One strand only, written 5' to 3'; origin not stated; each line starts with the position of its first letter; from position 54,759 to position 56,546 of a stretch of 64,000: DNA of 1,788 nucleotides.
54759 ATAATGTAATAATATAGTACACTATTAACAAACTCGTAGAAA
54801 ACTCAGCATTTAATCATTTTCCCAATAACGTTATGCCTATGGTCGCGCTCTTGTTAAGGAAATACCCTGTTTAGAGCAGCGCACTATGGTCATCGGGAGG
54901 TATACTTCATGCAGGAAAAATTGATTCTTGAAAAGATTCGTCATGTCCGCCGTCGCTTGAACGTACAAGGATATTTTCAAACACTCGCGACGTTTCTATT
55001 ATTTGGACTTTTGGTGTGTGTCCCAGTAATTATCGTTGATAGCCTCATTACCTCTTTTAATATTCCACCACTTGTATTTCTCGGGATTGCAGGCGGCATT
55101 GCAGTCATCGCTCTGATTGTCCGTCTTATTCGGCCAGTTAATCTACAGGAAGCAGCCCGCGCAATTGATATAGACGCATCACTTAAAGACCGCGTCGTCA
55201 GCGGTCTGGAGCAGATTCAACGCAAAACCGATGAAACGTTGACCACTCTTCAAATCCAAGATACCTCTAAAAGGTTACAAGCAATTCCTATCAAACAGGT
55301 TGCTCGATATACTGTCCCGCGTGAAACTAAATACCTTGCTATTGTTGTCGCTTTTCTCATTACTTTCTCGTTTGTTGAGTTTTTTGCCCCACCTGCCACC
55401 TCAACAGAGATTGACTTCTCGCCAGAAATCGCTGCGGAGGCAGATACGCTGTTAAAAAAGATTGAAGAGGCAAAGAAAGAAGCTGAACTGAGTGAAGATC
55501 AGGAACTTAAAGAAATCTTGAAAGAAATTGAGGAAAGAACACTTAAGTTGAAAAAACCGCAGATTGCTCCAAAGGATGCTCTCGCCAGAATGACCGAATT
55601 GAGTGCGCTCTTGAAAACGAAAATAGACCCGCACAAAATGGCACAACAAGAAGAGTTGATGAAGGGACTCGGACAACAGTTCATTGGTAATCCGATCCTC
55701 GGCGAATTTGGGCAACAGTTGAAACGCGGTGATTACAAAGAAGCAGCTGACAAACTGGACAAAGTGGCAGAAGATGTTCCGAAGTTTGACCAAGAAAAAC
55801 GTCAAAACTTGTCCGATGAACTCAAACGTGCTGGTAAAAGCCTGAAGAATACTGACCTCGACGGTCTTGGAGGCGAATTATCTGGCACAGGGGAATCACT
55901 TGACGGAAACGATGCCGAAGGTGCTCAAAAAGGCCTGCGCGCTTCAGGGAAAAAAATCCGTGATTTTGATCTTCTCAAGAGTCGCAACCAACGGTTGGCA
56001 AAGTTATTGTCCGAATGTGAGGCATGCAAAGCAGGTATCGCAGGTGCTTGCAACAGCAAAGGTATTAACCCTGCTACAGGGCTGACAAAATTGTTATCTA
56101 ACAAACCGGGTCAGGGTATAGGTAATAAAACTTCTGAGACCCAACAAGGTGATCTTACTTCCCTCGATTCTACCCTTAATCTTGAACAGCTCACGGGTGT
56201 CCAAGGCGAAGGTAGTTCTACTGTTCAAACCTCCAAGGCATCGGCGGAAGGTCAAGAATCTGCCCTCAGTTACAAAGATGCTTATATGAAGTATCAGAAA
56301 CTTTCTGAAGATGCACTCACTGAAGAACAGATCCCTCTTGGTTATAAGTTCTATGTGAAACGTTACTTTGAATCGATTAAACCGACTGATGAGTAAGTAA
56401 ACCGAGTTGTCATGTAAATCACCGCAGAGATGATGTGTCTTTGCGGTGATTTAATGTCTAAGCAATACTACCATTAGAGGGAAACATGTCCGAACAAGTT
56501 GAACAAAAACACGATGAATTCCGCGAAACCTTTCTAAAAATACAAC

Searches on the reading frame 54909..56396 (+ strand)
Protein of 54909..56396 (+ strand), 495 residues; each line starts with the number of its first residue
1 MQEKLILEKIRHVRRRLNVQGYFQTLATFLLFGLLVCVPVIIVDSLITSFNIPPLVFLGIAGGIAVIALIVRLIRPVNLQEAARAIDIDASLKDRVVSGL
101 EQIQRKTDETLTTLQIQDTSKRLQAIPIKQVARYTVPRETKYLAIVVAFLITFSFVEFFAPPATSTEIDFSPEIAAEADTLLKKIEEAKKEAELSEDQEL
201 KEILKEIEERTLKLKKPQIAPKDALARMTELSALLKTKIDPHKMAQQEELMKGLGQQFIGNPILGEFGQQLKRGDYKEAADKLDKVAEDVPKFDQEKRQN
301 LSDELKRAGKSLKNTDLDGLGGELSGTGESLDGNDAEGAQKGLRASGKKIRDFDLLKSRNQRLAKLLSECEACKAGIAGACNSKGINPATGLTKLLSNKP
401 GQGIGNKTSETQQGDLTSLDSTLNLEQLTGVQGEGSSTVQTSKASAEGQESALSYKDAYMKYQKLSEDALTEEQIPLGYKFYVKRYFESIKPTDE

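Call 11: search_protein_families(library=pfam, proteins=[window:54909-56396:+], max_evalue=0.001)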
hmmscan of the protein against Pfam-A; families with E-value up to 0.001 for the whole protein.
window:54909-56396:+ (495 aa): 0 families

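Call 67: search_protein_families(library=ncbifam, proteins=[window:54909-56396:+], max_evalue=0.01)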
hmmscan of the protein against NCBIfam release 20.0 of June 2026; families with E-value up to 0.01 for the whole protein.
window:54909-56396:+ (495 aa): 0 families

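Call 77: search_protein_families(library=pfam, proteins=[window:54909-56393:+], max_evalue=1)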
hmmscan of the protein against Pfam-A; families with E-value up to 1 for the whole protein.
window:54909-56393:+ (495 aa): 2 families
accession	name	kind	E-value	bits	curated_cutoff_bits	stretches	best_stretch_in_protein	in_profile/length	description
PF25612.1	DUF7940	-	0.097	13.7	27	1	51-75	38-62/63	Family of unknown function (DUF7940)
PF11026.13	DUF2721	-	0.43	10.9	28.3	1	4-73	47-117/129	Protein of unknown function (DUF2721)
